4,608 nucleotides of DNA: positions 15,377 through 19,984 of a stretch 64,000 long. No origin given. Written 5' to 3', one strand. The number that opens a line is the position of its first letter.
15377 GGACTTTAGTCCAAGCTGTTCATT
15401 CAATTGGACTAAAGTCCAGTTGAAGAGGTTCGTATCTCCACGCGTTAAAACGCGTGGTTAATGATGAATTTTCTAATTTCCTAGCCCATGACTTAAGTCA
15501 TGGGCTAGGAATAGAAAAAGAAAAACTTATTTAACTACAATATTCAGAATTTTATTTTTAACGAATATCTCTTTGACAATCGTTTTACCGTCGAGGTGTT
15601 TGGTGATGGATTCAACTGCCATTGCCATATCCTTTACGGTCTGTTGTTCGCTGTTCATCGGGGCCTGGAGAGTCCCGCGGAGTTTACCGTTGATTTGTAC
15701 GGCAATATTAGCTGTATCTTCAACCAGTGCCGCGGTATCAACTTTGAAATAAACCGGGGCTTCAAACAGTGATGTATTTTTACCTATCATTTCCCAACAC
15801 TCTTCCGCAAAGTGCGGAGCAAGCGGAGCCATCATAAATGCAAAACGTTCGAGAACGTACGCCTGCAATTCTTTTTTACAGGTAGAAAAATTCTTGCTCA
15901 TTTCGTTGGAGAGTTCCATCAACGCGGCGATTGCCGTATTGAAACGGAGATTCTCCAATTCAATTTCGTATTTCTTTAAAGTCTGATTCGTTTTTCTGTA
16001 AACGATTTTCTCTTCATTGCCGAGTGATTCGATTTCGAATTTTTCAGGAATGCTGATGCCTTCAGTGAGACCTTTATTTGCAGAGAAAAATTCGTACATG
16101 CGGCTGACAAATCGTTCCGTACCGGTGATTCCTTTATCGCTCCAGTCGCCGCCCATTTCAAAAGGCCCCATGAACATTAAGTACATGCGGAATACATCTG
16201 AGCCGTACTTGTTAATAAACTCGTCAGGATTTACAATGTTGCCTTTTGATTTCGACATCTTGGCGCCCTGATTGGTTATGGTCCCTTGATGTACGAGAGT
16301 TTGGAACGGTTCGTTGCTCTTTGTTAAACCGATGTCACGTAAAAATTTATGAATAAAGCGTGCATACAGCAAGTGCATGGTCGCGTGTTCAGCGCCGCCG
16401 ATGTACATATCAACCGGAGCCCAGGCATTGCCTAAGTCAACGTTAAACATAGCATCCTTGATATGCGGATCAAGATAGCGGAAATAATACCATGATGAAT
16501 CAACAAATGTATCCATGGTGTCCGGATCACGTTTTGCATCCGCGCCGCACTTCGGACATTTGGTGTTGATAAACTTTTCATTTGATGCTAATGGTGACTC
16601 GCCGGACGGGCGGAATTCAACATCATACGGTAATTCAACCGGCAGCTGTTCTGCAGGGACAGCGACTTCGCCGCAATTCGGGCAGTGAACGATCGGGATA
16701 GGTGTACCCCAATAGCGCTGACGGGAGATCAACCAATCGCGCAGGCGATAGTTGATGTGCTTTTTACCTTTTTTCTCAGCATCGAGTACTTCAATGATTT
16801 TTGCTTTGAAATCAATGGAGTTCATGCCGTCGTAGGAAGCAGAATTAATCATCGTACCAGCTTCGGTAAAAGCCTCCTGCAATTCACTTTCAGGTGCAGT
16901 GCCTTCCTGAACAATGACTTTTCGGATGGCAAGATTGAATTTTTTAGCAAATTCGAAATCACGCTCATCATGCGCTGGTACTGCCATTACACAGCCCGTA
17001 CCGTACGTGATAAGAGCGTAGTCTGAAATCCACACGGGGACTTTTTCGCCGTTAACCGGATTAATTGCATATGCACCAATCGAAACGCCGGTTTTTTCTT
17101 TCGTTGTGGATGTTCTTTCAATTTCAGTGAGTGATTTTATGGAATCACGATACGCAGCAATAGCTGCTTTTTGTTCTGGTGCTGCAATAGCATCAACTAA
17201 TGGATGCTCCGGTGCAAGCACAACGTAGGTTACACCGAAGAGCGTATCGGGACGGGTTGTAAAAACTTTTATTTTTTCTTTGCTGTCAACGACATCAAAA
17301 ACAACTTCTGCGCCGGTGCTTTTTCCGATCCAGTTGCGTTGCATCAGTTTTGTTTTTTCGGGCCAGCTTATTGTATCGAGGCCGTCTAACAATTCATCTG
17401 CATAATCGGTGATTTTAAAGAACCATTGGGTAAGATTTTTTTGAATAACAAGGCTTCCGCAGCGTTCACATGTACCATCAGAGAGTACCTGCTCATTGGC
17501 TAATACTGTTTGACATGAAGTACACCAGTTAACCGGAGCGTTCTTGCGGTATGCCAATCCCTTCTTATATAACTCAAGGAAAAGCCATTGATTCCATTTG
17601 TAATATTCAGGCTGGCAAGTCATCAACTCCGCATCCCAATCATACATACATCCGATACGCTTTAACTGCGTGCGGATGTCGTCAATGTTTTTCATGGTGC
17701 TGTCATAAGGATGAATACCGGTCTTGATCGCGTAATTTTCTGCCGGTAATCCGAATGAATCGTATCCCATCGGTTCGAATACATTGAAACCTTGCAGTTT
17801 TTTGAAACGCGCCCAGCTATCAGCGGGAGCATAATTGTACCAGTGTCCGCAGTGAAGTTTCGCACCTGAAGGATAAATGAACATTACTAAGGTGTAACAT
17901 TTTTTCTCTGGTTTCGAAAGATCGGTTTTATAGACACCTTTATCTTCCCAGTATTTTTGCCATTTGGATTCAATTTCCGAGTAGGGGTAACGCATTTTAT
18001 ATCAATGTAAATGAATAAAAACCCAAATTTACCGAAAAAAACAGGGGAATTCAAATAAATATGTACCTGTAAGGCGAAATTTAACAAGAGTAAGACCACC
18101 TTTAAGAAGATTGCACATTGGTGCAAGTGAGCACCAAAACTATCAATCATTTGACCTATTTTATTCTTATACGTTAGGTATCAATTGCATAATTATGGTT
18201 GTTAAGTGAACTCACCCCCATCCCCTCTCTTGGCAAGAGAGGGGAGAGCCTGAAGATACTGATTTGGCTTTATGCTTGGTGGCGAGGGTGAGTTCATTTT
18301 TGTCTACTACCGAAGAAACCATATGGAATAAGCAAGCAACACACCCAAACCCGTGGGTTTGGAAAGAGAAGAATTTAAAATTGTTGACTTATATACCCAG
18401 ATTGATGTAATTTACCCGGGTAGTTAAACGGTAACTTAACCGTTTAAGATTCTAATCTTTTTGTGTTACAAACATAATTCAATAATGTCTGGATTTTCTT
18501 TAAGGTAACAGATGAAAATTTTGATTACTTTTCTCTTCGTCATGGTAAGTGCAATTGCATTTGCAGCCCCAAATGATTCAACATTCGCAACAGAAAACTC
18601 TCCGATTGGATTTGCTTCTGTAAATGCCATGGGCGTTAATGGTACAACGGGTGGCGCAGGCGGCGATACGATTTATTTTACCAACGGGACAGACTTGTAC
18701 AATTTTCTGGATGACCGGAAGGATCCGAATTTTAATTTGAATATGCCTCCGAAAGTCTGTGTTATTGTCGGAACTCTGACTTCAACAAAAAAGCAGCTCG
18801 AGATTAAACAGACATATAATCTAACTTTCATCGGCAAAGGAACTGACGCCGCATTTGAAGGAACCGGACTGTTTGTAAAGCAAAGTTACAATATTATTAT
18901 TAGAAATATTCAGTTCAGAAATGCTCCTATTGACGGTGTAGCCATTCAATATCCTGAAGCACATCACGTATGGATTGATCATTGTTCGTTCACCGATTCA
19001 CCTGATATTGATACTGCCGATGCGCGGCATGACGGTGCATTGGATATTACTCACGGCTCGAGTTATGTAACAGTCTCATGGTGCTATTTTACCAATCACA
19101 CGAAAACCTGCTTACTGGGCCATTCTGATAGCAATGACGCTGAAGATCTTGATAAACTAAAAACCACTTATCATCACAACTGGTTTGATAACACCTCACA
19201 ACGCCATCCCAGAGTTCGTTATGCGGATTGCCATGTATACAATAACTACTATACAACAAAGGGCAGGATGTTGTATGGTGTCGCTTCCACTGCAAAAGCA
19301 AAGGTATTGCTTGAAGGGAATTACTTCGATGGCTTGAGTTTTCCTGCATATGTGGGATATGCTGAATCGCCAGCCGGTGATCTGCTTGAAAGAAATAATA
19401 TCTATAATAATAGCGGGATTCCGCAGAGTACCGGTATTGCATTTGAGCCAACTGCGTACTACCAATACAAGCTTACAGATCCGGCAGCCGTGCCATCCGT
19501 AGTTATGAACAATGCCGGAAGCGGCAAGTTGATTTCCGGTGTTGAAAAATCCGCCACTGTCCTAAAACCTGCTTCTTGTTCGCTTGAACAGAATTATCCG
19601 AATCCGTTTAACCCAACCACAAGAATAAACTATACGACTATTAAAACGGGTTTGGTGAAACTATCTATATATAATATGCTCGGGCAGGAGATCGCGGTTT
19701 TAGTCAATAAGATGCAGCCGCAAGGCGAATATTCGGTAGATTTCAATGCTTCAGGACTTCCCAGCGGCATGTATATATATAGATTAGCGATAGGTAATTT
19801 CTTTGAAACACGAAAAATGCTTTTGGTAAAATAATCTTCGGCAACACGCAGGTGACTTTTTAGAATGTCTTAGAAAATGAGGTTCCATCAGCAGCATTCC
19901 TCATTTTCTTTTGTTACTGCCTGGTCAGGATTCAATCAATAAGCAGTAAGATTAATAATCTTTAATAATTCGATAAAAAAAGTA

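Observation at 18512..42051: Sus-less, entirely T9SS-exported pectin-degradation island (10 enzymes plus one orphan tail, all on one strand)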

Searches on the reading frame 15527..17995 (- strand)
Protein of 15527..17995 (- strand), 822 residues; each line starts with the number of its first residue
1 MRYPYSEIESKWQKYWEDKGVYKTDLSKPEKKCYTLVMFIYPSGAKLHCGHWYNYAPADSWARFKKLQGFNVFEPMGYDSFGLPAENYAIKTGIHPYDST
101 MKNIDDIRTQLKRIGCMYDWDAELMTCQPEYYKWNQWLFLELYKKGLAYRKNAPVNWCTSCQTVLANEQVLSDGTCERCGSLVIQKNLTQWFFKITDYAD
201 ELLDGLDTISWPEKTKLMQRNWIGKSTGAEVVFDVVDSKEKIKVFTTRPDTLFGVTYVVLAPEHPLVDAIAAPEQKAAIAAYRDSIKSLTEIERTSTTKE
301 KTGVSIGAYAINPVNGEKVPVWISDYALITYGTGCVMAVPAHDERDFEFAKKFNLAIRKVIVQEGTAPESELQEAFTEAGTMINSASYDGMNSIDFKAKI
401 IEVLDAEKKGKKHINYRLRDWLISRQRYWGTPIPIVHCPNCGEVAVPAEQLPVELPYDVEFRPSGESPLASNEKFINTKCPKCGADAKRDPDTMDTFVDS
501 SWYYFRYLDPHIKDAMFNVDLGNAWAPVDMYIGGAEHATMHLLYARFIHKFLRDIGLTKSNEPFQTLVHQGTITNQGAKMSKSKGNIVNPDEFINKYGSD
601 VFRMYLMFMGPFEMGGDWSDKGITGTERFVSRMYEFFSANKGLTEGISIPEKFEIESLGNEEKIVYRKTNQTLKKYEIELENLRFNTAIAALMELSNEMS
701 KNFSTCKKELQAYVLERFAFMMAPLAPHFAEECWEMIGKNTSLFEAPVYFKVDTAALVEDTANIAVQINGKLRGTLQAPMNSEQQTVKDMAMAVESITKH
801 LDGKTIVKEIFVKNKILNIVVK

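Call 8: search_protein_families(library=pfam, proteins=[window:15527-17995:-], max_evalue=0.001)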
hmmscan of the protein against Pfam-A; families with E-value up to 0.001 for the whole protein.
window:15527-17995:- (822 aa): 5 families
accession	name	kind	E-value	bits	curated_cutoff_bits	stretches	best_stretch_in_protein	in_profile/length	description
PF13603.12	tRNA-synt_1_2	-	2.9e-72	242.5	25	1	220-404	1-184/185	Leucyl-tRNA synthetase, editing domain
PF00133.28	tRNA-synt_1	-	2.2e-52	178.6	22.7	2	11-223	1-225/414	tRNA synthetases class I (I, L, M and V)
PF09334.17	tRNA-synt_1g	-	9.4e-31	107.4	20.1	2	40-181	8-144/391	tRNA synthetases class I (M)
PF08264.19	Anticodon_1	-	1.6e-22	80.4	25.1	1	663-785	2-145/148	Anticodon-binding domain of tRNA ligase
PF01406.26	tRNA-synt_1e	-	0.00016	21.6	27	1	562-607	236-281/301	tRNA synthetases class I (C) catalytic domain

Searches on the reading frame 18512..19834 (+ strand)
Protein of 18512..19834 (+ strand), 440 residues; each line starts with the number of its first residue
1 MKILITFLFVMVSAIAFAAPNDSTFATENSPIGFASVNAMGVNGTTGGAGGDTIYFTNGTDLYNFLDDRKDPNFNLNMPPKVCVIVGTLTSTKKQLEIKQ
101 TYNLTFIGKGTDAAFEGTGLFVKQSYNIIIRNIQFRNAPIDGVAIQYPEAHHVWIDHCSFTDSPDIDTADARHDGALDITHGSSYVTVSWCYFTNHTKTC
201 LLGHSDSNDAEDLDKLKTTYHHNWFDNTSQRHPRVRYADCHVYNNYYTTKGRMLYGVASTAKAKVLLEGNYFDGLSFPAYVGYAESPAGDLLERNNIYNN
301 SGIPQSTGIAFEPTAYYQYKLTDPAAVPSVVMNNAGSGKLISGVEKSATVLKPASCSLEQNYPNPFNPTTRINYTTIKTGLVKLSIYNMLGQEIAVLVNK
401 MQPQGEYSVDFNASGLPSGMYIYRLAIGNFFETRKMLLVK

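Call 3: search_protein_families(library=pfam, proteins=[window:18512-19834:+], max_evalue=0.01)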
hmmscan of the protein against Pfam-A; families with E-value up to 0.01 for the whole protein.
window:18512-19834:+ (440 aa): 3 families
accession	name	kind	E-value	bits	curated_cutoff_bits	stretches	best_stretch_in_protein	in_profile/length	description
PF00544.25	Pectate_lyase_4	-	4.4e-43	147.8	24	1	97-272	30-211/211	Pectate lyase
PF18962.6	Por_Secre_tail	-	1.1e-09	38.9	27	1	362-436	2-73/75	Secretion system C-terminal sorting domain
PF13229.12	Beta_helix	-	1e-08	35.4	25.9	1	117-271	23-133/158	Right handed beta helix region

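Call 18: search_protein_families(library=ncbifam, proteins=[window:18512-19834:+], max_evalue=0.001)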
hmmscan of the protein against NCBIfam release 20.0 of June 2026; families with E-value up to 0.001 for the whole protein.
window:18512-19834:+ (440 aa): 3 families
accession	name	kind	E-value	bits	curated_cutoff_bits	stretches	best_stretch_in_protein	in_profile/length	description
TIGR04183.1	Por_Secre_tail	domain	4.4e-12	45.8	23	1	362-437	2-70/72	T9SS type A sorting domain-containing protein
NF038113.1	T9SSA_dep_M36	equivalog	5.1e-08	31.5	885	1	359-437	793-867/869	T9SS-dependent M36 family metallopeptidase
NF052323.1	T9SSA_dep_M6i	equivalog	2.3e-05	22.5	600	1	361-426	960-1025/1043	T9SS-dependent M6-like inactivated metalloprotease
